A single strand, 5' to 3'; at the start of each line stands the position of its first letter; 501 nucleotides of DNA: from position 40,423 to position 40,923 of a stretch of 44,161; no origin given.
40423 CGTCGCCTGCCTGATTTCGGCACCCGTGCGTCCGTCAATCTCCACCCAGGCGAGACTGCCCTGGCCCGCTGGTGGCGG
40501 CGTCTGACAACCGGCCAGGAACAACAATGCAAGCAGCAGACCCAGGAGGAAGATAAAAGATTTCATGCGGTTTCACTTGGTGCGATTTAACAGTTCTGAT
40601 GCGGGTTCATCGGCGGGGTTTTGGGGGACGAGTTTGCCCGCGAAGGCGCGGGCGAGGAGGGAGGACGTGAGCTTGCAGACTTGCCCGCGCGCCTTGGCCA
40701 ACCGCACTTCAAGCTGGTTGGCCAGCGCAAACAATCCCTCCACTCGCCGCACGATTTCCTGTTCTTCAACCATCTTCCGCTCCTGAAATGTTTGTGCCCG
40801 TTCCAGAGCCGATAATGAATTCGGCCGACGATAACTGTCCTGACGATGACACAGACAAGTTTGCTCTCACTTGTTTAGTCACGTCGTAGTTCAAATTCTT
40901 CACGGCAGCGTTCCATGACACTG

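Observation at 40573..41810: The ORFan is bracketed by a 143-nt direct duplication of the hsdS 3' conserved region, leaving an orphan hsdS tail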

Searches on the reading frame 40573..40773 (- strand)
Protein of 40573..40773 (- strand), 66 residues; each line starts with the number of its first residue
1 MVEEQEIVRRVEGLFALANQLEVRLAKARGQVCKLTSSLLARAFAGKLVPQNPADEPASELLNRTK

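Call 5: search_protein_families(library=pfam, proteins=[window:40573-40773:-], max_evalue=0.1)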
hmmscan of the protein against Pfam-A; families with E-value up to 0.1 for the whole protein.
window:40573-40773:- (66 aa): 0 families

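Call 7: search_protein_families(library=padloc, proteins=[window:40573-40773:-], max_evalue=1)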
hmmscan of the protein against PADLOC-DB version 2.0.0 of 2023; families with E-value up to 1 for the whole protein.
window:40573-40773:- (66 aa): 21 families
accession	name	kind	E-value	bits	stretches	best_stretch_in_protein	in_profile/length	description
PDLC03115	Specificity_I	-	6.5e-21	72.4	1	3-64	381-442/462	Type I specificity subunit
PDLC03127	Specificity_I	-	1.1e-18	65.4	1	3-66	408-471/571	Type I specificity subunit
PDLC03150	Specificity_I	-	1e-17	62.1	1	2-65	394-457/475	Type I specificity subunit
PDLC03189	Specificity_I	-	2.2e-16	57.8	1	2-65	371-442/459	Type I specificity subunit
PDLC03080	Specificity_I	-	6.4e-14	49.4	1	3-63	159-219/582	Type I specificity subunit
PDLC03169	Specificity_I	-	8.7e-13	46.4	1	3-63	374-442/461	Type I specificity subunit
PDLC03179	Specificity_I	-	4.4e-12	43.7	2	34-64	39-358/589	Type I specificity subunit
PDLC03109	Specificity_I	-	8.1e-12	42.4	1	2-65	451-514/591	Type I specificity subunit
PDLC03162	Specificity_I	-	1.2e-11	42.1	1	3-55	369-421/431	Type I specificity subunit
PDLC03196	Specificity_I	-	2.7e-11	40.4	2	33-64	20-51/792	Type I specificity subunit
PDLC03056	Specificity_I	-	4.1e-10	36.8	1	8-64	158-213/590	Type I specificity subunit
PDLC03176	Specificity_I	-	4e-07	27.2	1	3-64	377-438/585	Type I specificity subunit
PDLC03159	Specificity_I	-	7.3e-07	26.2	1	3-65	428-490/509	Type I specificity subunit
PDLC03171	Specificity_I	-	7.5e-07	26.1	1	35-65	589-619/653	Type I specificity subunit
PDLC03079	Specificity_I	-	9.9e-07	26.2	1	3-62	403-461/470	Type I specificity subunit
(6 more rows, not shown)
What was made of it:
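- Checked: The 66-aa ORF 40573-40773(-) matches the C-terminal ends of PADLOC Specificity_I models (E = 6.5e-21, model positions 381-442 of 462; call 7).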

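Call 8: search_protein_families(library=ncbifam, proteins=[window:40573-40773:-], max_evalue=1)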
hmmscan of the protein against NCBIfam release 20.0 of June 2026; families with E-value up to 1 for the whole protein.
window:40573-40773:- (66 aa): 1 family
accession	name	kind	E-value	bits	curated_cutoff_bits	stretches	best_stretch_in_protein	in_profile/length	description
NF007278.0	PRK09737.1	equivalog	6.5e-12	45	662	1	3-57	374-428/461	type I restriction-modification system specificity subunit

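Call 52: find_homologous_proteins(query=window:40573-40773:-, max_evalue=0.00001)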
Query window:40573-40773:- (66 aa): 202 proteins with E <= 0.00001 among 211 candidates; the best 120 are listed.
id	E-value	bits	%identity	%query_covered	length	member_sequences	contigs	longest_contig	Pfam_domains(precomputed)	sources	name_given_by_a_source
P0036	3.2e-33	129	100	100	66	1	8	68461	-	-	-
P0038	5.4e-24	100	82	100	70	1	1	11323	-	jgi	jgi:type I restriction enzyme S subunit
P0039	7.7e-24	100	79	100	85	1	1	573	-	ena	-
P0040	1.3e-23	99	83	98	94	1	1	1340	-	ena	-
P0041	1.6e-23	99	79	100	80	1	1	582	-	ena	-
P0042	2.4e-23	98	79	100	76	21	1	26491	-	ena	-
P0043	2.6e-23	98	81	97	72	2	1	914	-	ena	-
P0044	3.3e-23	98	80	100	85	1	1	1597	-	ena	-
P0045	3.9e-23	98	80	97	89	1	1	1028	-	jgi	jgi:type I restriction enzyme, S subunit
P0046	4.8e-23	97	83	97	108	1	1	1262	PF01420.26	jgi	jgi:type I restriction enzyme S subunit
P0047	5.5e-23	97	84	94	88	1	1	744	-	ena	-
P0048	6.8e-23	97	82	98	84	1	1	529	-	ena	-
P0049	1.0e-22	96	79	100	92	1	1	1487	-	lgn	-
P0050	1.0e-22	96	81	97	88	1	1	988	-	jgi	jgi:type I restriction enzyme S subunit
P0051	1.2e-22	96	77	100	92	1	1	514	-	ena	-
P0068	7.6e-22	94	78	98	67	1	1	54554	-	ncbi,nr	ncbi:MAG: restriction endonuclease subunit S [Verrucomicrobia bacterium]|nr:restriction endonuclease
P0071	9.2e-22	93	77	98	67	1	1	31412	-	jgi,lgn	jgi:type I restriction enzyme S subunit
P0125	5.9e-20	88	78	95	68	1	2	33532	-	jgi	jgi:type I restriction enzyme, S subunit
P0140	3.4e-19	85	74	88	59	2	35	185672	-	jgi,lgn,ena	jgi:type I restriction enzyme S subunit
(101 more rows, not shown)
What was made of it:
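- The 120 listed are 67-87% identical to it, and at least 26 of them lie on contigs of 5 kb or more (call 52).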

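Call 53: find_encoding_contigs(protein=P0125, flank=7000, max_places=2)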
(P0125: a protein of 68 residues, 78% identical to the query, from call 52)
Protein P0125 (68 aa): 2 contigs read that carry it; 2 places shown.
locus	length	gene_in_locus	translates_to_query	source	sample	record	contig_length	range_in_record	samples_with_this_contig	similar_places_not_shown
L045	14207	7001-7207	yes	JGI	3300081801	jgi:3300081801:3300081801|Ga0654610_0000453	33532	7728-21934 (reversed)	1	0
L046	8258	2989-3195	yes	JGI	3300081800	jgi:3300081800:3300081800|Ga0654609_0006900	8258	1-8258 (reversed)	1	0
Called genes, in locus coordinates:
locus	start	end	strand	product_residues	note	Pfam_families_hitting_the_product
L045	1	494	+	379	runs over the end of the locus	-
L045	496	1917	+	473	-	PF12161:HsdM_N (weak), PF02384:N6_Mtase, PF01170:UPF0020 (weak), PF20473:MmeI_Mtase (weak), PF07669:Eco57I (faint)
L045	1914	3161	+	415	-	PF01420:Methylase_S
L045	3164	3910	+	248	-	PF18734:HEPN_AbiU2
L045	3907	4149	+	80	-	-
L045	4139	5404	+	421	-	-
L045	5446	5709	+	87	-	-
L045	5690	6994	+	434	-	-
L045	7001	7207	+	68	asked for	-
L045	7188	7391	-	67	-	-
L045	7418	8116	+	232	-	-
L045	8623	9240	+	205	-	-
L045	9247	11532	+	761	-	PF10463:Peptidase_U49, PF01435:Peptidase_M48 (faint)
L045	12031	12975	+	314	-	PF00005:ABC_tran, PF13304:AAA_21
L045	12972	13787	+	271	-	PF01061:ABC2_membrane, PF12698:ABC2_membrane_3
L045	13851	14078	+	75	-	-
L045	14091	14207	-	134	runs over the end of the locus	-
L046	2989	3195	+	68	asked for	-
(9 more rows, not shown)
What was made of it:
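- In L045 the tail ORFs and passenger genes overlap at their starts and stops (call 53).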

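Call 54: find_encoding_contigs(protein=P0140, flank=6000, max_places=3)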
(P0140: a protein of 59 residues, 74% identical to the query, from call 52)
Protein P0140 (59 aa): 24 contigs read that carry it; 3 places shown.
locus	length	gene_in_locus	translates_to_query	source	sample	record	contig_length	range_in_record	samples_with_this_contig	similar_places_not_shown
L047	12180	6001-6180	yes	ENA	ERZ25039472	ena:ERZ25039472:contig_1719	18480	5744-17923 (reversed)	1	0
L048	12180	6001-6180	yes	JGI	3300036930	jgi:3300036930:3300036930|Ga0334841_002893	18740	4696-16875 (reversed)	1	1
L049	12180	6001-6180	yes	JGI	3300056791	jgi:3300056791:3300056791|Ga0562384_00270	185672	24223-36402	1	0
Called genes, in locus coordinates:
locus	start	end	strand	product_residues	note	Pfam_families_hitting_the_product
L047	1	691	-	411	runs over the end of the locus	PF14690:Zn_ribbon_ISL3, PF13542:HTH_Tnp_ISL3, PF01610:DDE_Tnp_ISL3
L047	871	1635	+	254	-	PF13576:Pentapeptide_3 (faint)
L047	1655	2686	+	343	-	PF13384:HTH_23 (weak), PF13518:HTH_28, PF13551:HTH_29 (weak), PF13565:HTH_32 (weak), PF13592:HTH_33, PF13358:DDE_3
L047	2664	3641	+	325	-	-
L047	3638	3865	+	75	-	-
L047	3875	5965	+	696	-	PF02810:SEC-C (weak), PF14362:DUF4407 (weak)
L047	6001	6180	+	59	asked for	-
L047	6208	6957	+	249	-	PF20129:DUF6519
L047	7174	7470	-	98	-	-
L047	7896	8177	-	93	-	-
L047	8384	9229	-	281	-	PF08843:AbiEii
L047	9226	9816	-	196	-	PF09407:AbiEi_1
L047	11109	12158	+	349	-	PF00589:Phage_integrase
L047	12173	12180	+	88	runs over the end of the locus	-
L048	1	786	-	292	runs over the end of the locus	PF01541:GIY-YIG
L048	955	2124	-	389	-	PF02661:Fic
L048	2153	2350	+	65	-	-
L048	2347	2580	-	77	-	-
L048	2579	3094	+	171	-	-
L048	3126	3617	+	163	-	PF14015:DUF4231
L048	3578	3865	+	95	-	-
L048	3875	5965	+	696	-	PF02810:SEC-C (weak), PF14362:DUF4407 (weak)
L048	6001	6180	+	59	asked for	-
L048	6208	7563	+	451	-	PF20129:DUF6519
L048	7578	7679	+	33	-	-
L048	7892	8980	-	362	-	-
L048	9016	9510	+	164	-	-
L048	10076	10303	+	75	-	-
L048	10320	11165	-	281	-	PF08843:AbiEii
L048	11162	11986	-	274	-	PF09407:AbiEi_1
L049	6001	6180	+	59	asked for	-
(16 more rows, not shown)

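Call 62: find_encoding_contigs(protein=P0068, flank=7000, max_places=2)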
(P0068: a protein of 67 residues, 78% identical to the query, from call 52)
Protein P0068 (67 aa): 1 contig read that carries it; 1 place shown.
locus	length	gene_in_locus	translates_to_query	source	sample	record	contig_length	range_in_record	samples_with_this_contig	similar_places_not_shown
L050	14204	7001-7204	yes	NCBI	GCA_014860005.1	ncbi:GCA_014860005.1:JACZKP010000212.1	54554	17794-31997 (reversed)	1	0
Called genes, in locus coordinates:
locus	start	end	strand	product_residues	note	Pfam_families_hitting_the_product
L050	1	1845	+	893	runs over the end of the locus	PF04313:HSDR_N (weak), PF04851:ResIII, PF00270:DEAD, PF18766:SWI2_SNF2 (weak), PF00271:Helicase_C (weak), PF08463:EcoEI_R_C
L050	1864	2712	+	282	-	PF08867:FRG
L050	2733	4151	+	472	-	PF12161:HsdM_N (weak), PF02384:N6_Mtase, PF07669:Eco57I (weak)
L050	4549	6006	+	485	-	PF01420:Methylase_S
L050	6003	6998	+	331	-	-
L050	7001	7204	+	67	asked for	-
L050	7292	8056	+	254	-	PF06283:ThuA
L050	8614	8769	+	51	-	-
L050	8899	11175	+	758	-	PF00041:fn3 (faint), PF16656:Pur_ac_phosph_N (weak)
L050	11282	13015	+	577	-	-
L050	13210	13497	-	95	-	-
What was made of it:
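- L050: hsdR, FRG, hsdM, hsdS, 331-aa gene, tail, ThuA (call 62).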

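Call 63: find_encoding_contigs(protein=P0071, flank=7000, max_places=2)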
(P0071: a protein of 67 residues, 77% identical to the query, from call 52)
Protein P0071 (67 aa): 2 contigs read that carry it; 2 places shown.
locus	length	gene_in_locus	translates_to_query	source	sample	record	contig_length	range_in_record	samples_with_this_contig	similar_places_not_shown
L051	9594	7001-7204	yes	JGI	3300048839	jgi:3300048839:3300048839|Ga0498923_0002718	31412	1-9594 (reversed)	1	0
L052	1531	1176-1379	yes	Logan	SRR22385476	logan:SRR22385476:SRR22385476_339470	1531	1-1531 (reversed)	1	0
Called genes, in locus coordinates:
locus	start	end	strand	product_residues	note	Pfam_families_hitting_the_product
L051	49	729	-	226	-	PF00174:Oxidored_molyb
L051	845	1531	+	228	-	PF24894:Hexapep_GlmU (faint), PF14602:Hexapep_2 (faint), PF25087:GMPPB_C, PF00132:Hexapep, PF25084:LbH_EIF2B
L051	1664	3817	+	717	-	PF00270:DEAD (weak), PF04851:ResIII (faint), PF13307:Helicase_C_2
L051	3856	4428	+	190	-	PF02384:N6_Mtase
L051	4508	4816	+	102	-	-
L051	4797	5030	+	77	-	PF02452:PemK_toxin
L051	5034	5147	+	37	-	-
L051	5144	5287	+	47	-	-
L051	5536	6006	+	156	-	PF01420:Methylase_S (weak)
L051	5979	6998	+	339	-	-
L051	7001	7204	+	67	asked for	-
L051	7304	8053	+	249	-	PF06283:ThuA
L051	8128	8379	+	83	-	-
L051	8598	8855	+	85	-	-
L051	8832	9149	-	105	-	PF13518:HTH_28, PF13565:HTH_32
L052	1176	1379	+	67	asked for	-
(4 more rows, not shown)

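Call 80: search_protein_families(library=pfam, proteins=[L045:4139-5404:+, L045:5690-6994:+, L050:6003-6998:+, L048:3126-3617:+, L048:3875-5965:+, L048:6208-7563:+, L053:6647-7741:+, L053:5056-6492:+], max_evalue=0.01)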
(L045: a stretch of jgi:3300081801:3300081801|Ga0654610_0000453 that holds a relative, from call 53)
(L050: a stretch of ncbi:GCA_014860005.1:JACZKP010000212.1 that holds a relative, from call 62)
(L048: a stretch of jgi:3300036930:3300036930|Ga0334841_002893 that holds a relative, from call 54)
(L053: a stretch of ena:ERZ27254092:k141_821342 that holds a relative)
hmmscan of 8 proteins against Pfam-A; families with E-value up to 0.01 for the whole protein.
L045:4139-5404:+ (421 aa): 1 family
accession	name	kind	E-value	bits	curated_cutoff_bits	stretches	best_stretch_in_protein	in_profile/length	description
PF05057.20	DUF676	-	0.0021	18.1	20.3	0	65-133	50-128/217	Putative serine esterase (DUF676)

L045:5690-6994:+ (434 aa): 0 families

L050:6003-6998:+ (331 aa): 0 families

L048:3126-3617:+ (163 aa): 1 family
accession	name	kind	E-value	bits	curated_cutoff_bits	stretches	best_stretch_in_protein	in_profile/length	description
PF14015.11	DUF4231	-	6.5e-12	46.2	24.7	1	19-131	3-102/103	Protein of unknown function (DUF4231)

L048:3875-5965:+ (696 aa): 8 families
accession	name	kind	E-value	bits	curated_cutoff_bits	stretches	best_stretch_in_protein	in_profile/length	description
PF02810.21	SEC-C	-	1.9e-07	31.3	20.4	1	231-248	1-18/19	SEC-C motif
PF14362.11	DUF4407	-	7.3e-06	25.9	31.3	1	459-594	105-249/297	Domain of unknown function (DUF4407)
PF24732.2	ParE_like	-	0.00094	19.6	24.4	1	626-686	3-63/67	ParE-like toxin domain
PF02050.21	FliJ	-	0.0022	18.6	28.4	1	483-572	3-93/123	Flagellar FliJ protein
PF06818.20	Fez1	-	0.0048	17.8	34.4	1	480-584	19-112/199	Fez1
PF23735.1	KIF9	-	0.0048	17.5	31.9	1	478-573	25-121/140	Kinesin-like protein KIF9 domain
PF09789.14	CC149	-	0.0086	15.8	30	0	471-577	3-104/316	Coiled-coil domain-containing protein 149-A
PF15905.10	HMMR_N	-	0.0091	15.9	30.1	0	480-570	187-276/330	Hyaluronan mediated motility receptor N-terminal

L048:6208-7563:+ (451 aa): 1 family
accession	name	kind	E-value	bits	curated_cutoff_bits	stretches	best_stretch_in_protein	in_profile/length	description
PF20129.4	DUF6519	-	5.4e-79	266.7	22.4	2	224-426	282-511/593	Family of unknown function (DUF6519)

L053:6647-7741:+ (364 aa): 1 family
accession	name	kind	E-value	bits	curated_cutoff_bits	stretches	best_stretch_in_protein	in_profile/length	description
PF13289.12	SIR2_2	-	7e-07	29.9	24.5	1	153-209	2-52/141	SIR2-like domain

L053:5056-6492:+ (478 aa): 1 family
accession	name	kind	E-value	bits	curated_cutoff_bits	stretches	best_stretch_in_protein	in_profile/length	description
PF00656.27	Peptidase_C14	-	1.8e-19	70.8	21.4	1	6-246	3-225/233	Caspase domain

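Call 81: search_protein_families(library=padloc, proteins=[L045:4139-5404:+, L045:5690-6994:+, L050:6003-6998:+, L048:3126-3617:+, L048:3875-5965:+, L048:6208-7563:+, L053:6647-7741:+, L053:5056-6492:+], max_evalue=0.01)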
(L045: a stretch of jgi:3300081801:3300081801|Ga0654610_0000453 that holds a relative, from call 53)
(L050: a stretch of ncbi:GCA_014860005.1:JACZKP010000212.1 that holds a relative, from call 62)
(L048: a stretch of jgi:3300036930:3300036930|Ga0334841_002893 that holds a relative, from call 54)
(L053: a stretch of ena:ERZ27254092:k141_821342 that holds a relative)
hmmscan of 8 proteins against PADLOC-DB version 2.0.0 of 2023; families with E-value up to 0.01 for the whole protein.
L045:4139-5404:+ (421 aa): 0 families

L045:5690-6994:+ (434 aa): 0 families

L050:6003-6998:+ (331 aa): 0 families

L048:3126-3617:+ (163 aa): 0 families

L048:3875-5965:+ (696 aa): 7 families
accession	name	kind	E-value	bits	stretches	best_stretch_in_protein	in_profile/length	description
PDLC04917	PDC-S12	-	1.8e-06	26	1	220-248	189-217/218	-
PDLC00833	E1-E2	-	1.1e-05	23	1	227-250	170-193/222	E1-E2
PDLC00872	E2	-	7.7e-05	20.3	1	227-257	166-196/216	E2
PDLC00865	E2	-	0.00028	18.4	1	228-253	169-194/219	E2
PDLC00582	JetC3|JetC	-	0.0048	12.7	1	480-574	869-962/1472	DUF3584 domain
PDLC03859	LmuB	-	0.0052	14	1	486-574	340-419/611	-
PDLC03868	LmuB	-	0.0083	12.4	0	464-588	601-723/1035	-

L048:6208-7563:+ (451 aa): 0 families

L053:6647-7741:+ (364 aa): 24 families
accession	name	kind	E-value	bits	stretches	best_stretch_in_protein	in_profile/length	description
PDLC02414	Aga_SIR2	-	1.8e-19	68.2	2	147-211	114-176/313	-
PDLC02408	Aga_SIR2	-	2.4e-15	54.5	2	148-211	145-205/343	Class II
PDLC04093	SIR2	-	1.5e-14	51.8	1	149-211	149-216/395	-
PDLC04084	SIR2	-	8.4e-14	49.6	1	149-321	177-348/414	-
PDLC04088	SIR2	-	2.5e-12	44.7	2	150-211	172-236/390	-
PDLC04087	SIR2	-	1.5e-11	41.7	1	147-211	128-198/343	-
PDLC04094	SIR2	-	3.5e-11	41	1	145-211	143-212/399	-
PDLC04079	SIR2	-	1.7e-09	34.8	1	196-336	245-374/430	-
PDLC04090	SIR2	-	1.9e-09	35.2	2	153-189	191-225/426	-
PDLC04092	SIR2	-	3.3e-09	34.5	1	151-212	118-178/318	-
PDLC04096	SIR2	-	3.5e-09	34.5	1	148-230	19-107/230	-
PDLC04081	SIR2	-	1.2e-08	32.5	1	147-211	133-210/345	-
PDLC04075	SIR2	-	1.9e-08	31.5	1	281-318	313-350/414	-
PDLC02186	SIR2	-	4.2e-07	27.4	1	198-318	223-338/412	-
PDLC04078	SIR2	-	2.2e-06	25.6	1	195-212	11-28/171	-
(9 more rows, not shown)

L053:5056-6492:+ (478 aa): 1 family
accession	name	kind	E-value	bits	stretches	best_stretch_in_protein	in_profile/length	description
PDLC02987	caspase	-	2.8e-16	57.8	1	6-198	4-130/453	-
